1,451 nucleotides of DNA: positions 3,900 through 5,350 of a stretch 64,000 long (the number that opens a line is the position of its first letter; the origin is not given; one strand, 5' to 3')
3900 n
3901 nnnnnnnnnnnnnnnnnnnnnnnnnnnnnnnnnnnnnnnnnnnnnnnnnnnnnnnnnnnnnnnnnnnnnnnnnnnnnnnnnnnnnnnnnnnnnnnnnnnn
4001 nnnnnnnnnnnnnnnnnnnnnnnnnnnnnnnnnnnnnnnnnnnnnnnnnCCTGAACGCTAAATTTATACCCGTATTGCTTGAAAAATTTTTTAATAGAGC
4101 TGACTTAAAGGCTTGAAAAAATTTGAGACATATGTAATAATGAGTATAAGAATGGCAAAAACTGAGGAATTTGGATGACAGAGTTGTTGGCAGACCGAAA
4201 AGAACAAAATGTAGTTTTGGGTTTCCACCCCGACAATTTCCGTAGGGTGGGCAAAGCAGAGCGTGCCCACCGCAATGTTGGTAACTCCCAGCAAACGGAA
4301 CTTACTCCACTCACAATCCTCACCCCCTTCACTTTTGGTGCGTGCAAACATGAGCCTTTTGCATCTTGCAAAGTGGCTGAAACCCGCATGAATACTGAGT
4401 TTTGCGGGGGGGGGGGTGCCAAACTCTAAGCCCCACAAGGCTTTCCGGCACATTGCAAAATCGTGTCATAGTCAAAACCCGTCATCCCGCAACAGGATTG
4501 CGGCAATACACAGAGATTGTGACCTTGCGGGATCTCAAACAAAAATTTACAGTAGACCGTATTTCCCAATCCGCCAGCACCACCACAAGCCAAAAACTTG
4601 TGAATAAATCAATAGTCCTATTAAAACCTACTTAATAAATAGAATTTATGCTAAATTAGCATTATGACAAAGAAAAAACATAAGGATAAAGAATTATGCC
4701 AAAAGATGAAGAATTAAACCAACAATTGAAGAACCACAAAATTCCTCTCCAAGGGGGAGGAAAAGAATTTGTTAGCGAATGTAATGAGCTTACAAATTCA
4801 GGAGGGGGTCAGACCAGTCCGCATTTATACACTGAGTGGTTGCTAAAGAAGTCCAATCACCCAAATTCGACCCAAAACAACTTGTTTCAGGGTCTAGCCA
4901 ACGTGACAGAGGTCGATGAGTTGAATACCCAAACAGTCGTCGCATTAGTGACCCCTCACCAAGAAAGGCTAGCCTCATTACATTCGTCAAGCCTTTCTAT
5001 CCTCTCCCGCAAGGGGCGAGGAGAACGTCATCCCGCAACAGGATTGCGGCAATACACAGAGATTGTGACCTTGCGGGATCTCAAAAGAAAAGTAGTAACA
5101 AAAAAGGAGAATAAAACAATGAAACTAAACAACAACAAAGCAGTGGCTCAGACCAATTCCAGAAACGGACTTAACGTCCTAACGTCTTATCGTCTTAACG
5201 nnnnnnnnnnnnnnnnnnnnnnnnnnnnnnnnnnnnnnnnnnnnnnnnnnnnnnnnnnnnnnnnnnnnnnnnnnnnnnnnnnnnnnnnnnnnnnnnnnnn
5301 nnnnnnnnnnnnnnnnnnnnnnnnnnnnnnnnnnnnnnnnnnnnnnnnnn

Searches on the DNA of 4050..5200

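Call 66: search_rna_families(source=window, start=4050, end=5200, threshold=evalue, max_evalue=1)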
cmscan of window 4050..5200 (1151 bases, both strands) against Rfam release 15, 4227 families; matches with E-value up to 1: 0.
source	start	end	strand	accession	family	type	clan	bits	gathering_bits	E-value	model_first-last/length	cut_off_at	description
